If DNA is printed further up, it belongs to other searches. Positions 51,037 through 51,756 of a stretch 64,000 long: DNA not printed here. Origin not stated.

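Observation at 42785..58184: Uncharacterised lipid scavenging and re-acylation island with an LRAT enzyme and dedicated carriers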

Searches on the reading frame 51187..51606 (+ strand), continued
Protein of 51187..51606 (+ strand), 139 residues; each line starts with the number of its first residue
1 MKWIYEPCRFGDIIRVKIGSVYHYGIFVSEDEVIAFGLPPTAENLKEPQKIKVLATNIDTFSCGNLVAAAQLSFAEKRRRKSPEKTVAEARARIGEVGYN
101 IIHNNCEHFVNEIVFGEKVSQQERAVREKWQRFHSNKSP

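Call 30: find_encoding_contigs(protein=P0116, flank=10000, max_places=2)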
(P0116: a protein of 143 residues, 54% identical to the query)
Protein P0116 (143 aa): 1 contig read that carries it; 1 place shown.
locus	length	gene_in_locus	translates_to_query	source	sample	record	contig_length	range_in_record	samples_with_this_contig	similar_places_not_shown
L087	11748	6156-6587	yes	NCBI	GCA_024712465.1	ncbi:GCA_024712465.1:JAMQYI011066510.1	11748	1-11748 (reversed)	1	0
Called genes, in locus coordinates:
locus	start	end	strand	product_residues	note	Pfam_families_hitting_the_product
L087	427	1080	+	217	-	PF01966:HD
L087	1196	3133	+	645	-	PF00501:AMP-binding, PF00550:PP-binding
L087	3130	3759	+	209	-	PF01553:Acyltransferase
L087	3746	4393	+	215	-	PF01553:Acyltransferase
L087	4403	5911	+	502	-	PF00501:AMP-binding, PF23562:AMP-binding_C_3 (faint)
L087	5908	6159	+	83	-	PF00550:PP-binding (weak)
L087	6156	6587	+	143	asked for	PF04970:LRAT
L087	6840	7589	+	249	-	PF12146:Hydrolase_4 (weak), PF00561:Abhydrolase_1 (weak), PF02129:Peptidase_S15 (faint), PF12697:Abhydrolase_6, PF00326:Peptidase_S9 (faint)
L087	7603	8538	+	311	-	PF02645:DegV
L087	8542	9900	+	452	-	PF07690:MFS_1, PF13347:MFS_2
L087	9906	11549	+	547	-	PF02734:Dak2, PF21645:FakA-like_M, PF13684:FakA-like_C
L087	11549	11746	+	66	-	?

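Call 61: predict_structure(alignment_id=A1)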
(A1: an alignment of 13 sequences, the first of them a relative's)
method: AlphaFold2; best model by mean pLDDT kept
length: 139 residues; sequences in the alignment: 13
mean_pLDDT: 86.9   pTM: 0.81
mean pLDDT of the five models: 86.9, 84.6, 84.0, 84.0, 83.0
residues with pLDDT >= 90: 79; 70-90: 50; 50-70: 9; < 50: 1
segments of 3 or more residues with pLDDT < 50: none
pLDDT, mean of each block of 10 residues (from residue 1): 94 92 94 88 73 91 94 92 97 84 77 89 79 71
secondary structure, 60 per line:
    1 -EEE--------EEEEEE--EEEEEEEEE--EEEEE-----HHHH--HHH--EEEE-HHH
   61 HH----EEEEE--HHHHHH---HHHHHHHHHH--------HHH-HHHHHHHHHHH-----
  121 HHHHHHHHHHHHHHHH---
elements in order: E2-4 E13-18 E21-29 E32-36 H42-45 E53-56 H58-62 E67-71 H74-79 H83-92 H105-115 H121-136

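Call 63: fold_search(model_id=the predicted structure, library=pdb)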
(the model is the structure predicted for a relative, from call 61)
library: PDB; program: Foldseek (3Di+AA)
matches with E <= 10: 357; with E <= 0.001: 7
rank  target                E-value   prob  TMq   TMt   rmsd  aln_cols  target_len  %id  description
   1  7zot_A                2.3e-06  1.00  0.60  0.70   4.9       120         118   17  crystal structure of PLAAT4 N-terminal domain (released 2022-10-26)
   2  4dpz                  4.0e-06  1.00  0.56  0.70   4.2       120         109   22  Crystal structure of human HRASLS2 (released 2012-05-30)
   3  7zom                  5.1e-06  1.00  0.59  0.75   3.5       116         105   26  Crystal structure of N-terminal catalytic domain of human PLAAT3 (released 2023-04-26)
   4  4fa0                  5.4e-06  1.00  0.60  0.79   3.2       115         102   23  Crystal structure of human AdPLA to 2.65 A resolution (released 2012-06-06)
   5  4dot                  1.1e-05  1.00  0.59  0.78   3.5       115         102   23  Crystal structure of human HRASLS3. (released 2012-05-30)
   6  7c3z                  5.0e-05  1.00  0.58  0.76   3.4       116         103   25  The structure of class II tumor suppressor protein H-REV107 (released 2021-05-19)
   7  2kyt_MODEL_1_A        1.5e-04  1.00  0.61  0.67   4.7       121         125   22  Solution structure of the H-REV107 N-terminal domain (released 2010-11-03)
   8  8iuf_E7               3.0e-03  1.00  0.61  0.36   3.8       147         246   16  Cryo-EM structure of Euglena gracilis super-complex I+III2+IV, composite (released 2024-02-28)
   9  2lkt_MODEL_1_A        3.4e-03  1.00  0.55  0.60   6.0       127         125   17  Solution structure of N-terminal domain of human TIG3 in 2 M UREA (released 2012-10-24)
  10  4q95_A                3.8e-03  0.99  0.45  0.44  13.6       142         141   22  Crystal structure of HRASLS3/LRAT chimeric protein (released 2014-10-29)
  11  4q95_B                6.6e-03  0.99  0.45  0.48  14.1       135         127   22  Crystal structure of HRASLS3/LRAT chimeric protein (released 2014-10-29)
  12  7zv1_C                1.3e-01  0.82  0.40  0.52   5.2       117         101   18  Crystal Structure of Aichivirus A 2A protein L64M, L109M mutant (released 2023-05-31)
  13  2k1g_MODEL_1_A        2.9e-01  0.77  0.33  0.35   3.1        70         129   17  Solution NMR structure of lipoprotein spr from Escherichia coli K12. Northeast Structural Genomics target ER54 (released 2008-03-18)
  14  9bgq_A                4.5e-01  0.35  0.24  0.25   6.5        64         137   12  Cryo-EM structure of Trypanosoma cruzi MscS (released 2025-05-07)
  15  7zu4_A                4.5e-01  0.21  0.32  0.34   8.3       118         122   17  Crystal Structure of Human Parechovirus 1 2A protein lacking the C-terminal oligomerisation helix (released 2023-05-24)
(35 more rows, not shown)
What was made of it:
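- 51187..51606 (+): LRAT/PLAAT-fold Cys-His acyltransferase, 139 aa, with no TM segment or signal peptide. The PPTase domain found in most relatives is missing here. Model pLDDT 86.9 with Foldseek hits to PLAAT2/3/4, TM 0.70-0.79 (calls 61, 63).
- On LRAT/PLAAT family (PF04970, permuted NlpC/P60): The top seven PDB matches are PLAAT2/3/4, with E 2e-6 to 1.5e-4 and TM 0.67-0.79 (calls 61, 63).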

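Call 83: find_encoding_contigs(protein=P0001, flank=2000, max_places=4)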
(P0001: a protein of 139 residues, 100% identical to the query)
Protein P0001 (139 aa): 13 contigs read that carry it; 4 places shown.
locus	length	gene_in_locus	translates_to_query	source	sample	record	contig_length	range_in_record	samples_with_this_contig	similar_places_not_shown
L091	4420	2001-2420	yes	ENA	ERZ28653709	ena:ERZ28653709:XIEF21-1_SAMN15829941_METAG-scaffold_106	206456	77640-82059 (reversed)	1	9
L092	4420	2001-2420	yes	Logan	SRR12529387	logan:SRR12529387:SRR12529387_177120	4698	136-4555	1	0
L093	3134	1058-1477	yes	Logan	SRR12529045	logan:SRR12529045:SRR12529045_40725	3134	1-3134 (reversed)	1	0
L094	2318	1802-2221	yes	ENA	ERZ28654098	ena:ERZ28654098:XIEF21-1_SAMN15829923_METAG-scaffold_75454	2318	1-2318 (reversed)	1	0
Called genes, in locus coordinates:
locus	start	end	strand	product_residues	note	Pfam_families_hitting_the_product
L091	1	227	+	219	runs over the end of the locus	PF01553:Acyltransferase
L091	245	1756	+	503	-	PF00501:AMP-binding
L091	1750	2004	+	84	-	PF00550:PP-binding (weak)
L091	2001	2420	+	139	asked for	PF04970:LRAT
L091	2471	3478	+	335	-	PF00561:Abhydrolase_1, PF02129:Peptidase_S15 (faint), PF12146:Hydrolase_4, PF00326:Peptidase_S9, PF08386:Abhydrolase_4 (weak)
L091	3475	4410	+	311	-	PF02645:DegV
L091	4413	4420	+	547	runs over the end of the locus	PF02734:Dak2, PF21645:FakA-like_M, PF13684:FakA-like_C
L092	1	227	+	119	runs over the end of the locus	?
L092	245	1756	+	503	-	PF00501:AMP-binding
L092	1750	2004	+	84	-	PF00550:PP-binding (weak)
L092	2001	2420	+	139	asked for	PF04970:LRAT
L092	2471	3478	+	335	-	PF00561:Abhydrolase_1, PF02129:Peptidase_S15 (faint), PF12146:Hydrolase_4, PF00326:Peptidase_S9, PF08386:Abhydrolase_4 (weak)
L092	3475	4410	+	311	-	PF02645:DegV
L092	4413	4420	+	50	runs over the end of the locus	?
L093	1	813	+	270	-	?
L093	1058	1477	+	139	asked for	PF04970:LRAT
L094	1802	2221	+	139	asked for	PF04970:LRAT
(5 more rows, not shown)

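Call 86: search_solved_structures(query=A4, max_evalue=1)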
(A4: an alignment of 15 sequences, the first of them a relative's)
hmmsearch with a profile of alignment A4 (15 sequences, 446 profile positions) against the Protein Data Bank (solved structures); distinct sequences matched with E-value up to 1: 1.
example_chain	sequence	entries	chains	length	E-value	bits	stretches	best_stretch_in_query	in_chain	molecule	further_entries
8bb6_A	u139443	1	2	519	0.064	15.5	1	55-112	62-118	Sucrose transport protein SUC1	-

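Call 87: search_protein_representatives(alignment_id=A1)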
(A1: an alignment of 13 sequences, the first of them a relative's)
Query: 13 sequences, 139 profile positions. Proteins with E-value up to 0.001 (for the whole library): 4309; up to 1e-10: 629; up to 1e-30: 137. The best 150 are listed.
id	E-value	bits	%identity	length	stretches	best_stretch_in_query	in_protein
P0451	1.9e-61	222.5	-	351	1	1-133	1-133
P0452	5.2e-58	211.3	-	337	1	1-132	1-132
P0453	2.3e-57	209.2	-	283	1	1-132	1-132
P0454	3.5e-57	208.6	-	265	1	1-133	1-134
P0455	5.4e-56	204.8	-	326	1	1-132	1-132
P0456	1.4e-55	203.5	-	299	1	1-134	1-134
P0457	9.2e-55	200.8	-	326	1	1-133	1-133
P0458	1.1e-54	200.6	-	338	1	1-132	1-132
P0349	1.7e-54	200.0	-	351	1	1-133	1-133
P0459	2.5e-54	199.4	-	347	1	1-133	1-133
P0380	3.1e-54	199.1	-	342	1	1-133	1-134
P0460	5.0e-54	198.4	-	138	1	1-132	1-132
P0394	7.2e-54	197.9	-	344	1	1-133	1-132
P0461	1.1e-53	197.3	-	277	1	1-133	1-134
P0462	7.0e-53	194.7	-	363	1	1-132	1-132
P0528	1.1e-40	155.2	-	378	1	1-126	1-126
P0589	1.4e-28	116.0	-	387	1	2-127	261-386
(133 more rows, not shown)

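Call 89: search_protein_families(library=pfam, proteins=[P0589, P0451, P0528, P0462], max_evalue=0.001)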
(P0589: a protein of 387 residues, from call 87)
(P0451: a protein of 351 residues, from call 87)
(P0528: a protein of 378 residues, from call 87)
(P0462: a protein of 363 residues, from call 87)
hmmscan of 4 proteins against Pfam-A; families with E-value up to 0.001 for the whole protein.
P0589 (387 aa): 2 families
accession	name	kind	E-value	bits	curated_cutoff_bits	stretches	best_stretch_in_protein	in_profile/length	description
PF04970.19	LRAT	-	7.5e-25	88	24.3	1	267-376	3-118/120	Lecithin retinol acyltransferase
PF01553.26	Acyltransferase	-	1.4e-21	77.1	23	1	56-173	12-131/132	Acyltransferase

P0451 (351 aa): 2 families
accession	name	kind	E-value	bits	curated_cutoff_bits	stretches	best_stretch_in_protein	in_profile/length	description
PF04970.19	LRAT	-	2.4e-17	63.8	24.3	1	8-118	3-119/120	Lecithin retinol acyltransferase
PF01648.25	ACPS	-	3.4e-06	27.5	25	1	233-298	1-71/111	4'-phosphopantetheinyl transferase superfamily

P0528 (378 aa): 2 families
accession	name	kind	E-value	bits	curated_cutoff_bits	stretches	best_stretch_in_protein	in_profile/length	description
PF04970.19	LRAT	-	2.2e-16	60.7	24.3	1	8-116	3-117/120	Lecithin retinol acyltransferase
PF01648.25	ACPS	-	6.9e-09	36.2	25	1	242-329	1-74/111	4'-phosphopantetheinyl transferase superfamily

P0462 (363 aa): 2 families
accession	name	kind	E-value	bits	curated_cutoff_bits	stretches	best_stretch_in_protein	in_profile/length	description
PF04970.19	LRAT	-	5.1e-19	69.2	24.3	1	8-118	3-119/120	Lecithin retinol acyltransferase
PF01648.25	ACPS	-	1.3e-05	25.6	25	1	229-287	1-59/111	4'-phosphopantetheinyl transferase superfamily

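Call 91: find_encoding_contigs(protein=P0589, flank=10000, max_places=3)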
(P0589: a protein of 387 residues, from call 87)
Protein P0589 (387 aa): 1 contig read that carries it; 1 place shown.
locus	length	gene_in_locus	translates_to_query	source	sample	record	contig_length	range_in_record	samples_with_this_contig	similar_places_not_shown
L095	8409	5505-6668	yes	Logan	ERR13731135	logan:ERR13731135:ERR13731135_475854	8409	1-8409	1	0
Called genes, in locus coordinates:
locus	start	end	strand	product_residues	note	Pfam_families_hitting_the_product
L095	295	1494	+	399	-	PF00933:Glyco_hydro_3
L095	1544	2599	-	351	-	PF00535:Glycos_transf_2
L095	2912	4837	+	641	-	PF00501:AMP-binding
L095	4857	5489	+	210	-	PF01553:Acyltransferase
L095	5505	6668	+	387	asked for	PF01553:Acyltransferase, PF04970:LRAT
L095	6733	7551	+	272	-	PF23023:Anti-Pycsar_Apyc1 (weak), PF00753:Lactamase_B, PF12706:Lactamase_B_2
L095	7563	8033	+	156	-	PF01451:LMWPc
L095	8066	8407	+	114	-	?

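Call 93: find_related_loci(query=P0589, collection=metagenome_contigs, flank=8000)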
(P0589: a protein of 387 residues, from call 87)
Query P0589 (387 aa) in metagenome_contigs; peptide patterns used: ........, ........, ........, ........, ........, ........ (x = any residue, [..] = any of these).
600 stretches matched a pattern, but none encodes a relative of the query by tblastn (E <= 1e-3).
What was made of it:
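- Tried and rejected: The scan with the single PlsC-LRAT fusion found nothing (call 93).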

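Call 95: find_related_loci(query=A5, collection=metagenome_contigs, flank=8000)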
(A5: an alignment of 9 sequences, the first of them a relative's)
Query A5 (387 aa) in metagenome_contigs; peptide patterns used: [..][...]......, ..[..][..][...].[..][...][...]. (x = any residue, [..] = any of these).
600 stretches matched a pattern (row limit reached: there are more); 495 encode a relative of the query (tblastn E <= 1e-3); the best 80 are kept; 80 distinct loci.
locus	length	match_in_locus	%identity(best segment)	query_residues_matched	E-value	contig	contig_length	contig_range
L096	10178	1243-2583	39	17-385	3e-47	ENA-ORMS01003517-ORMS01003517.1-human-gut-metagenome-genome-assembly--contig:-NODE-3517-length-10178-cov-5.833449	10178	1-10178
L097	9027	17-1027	27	104-386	2e-37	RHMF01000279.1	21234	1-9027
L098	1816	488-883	47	243-385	2e-37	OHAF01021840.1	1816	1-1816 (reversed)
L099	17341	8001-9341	39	17-385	1e-48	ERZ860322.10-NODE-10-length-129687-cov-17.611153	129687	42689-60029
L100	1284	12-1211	26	30-386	4e-36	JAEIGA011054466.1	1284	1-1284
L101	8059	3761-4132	45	262-386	3e-31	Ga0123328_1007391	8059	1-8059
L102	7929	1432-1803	45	262-386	3e-31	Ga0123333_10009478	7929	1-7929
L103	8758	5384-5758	45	261-386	3e-31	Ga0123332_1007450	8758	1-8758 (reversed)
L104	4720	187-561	45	261-386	4e-31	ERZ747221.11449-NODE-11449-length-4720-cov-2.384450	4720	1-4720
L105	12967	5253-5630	42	261-386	1e-29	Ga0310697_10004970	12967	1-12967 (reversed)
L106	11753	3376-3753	42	261-386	9e-29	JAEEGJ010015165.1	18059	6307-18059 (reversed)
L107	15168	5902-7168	32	12-256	5e-29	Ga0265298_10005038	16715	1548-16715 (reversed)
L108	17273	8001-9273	33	26-225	7e-29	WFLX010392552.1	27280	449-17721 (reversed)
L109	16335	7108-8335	34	18-221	1e-28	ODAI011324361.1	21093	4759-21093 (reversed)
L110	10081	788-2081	33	9-235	4e-28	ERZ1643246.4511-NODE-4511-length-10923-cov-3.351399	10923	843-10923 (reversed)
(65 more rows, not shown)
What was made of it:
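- Tried and rejected: The alignment-based repeat worked (call 95).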

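Call 98: search_protein_families(library=pfam, proteins=[L099:3618-4247:-, L099:4192-5262:-, L099:10296-11030:+, L099:8979-9329:+, L099:5678-7375:+], max_evalue=0.001)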
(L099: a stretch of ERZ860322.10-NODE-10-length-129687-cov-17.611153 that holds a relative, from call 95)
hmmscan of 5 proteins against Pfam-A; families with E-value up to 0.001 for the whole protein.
L099:3618-4247:- (210 aa): 2 families
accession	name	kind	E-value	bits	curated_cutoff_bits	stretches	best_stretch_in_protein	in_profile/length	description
PF01648.25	ACPS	-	8.4e-16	58.4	25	1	114-188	2-85/111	4'-phosphopantetheinyl transferase superfamily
PF22624.1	AASDHPPT_N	-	2.5e-08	34.5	27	1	25-109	6-97/100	4'-phosphopantetheinyl transferase, N-terminal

L099:4192-5262:- (357 aa): 1 family
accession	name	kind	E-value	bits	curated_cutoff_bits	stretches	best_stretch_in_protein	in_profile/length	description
PF00535.33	Glycos_transf_2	-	3.9e-12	46.9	23.3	1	16-138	1-125/168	Glycosyl transferase family 2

L099:10296-11030:+ (245 aa): 1 family
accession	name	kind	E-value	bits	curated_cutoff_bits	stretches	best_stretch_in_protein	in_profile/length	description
PF06541.16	ABC_trans_CmpB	-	2.9e-41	141.6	25.9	1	10-176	2-150/151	Putative ABC-transporter type IV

L099:8979-9329:+ (117 aa): 1 family
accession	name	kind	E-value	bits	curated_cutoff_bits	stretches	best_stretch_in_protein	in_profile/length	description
PF04970.19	LRAT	-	4.6e-26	91.9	24.3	1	6-113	2-119/120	Lecithin retinol acyltransferase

L099:5678-7375:+ (566 aa): 2 families
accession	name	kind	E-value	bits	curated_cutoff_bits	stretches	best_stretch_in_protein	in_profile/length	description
PF00501.34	AMP-binding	-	2.1e-37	129.3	29.9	1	5-304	50-350/384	AMP-binding enzyme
PF00550.31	PP-binding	-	3e-06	27.8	20.8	1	497-549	1-54/67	Phosphopantetheine attachment site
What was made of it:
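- Minimal variants sit next to a divergent GT2 glycosyltransferase in L095 and L099 (calls 91, 98).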
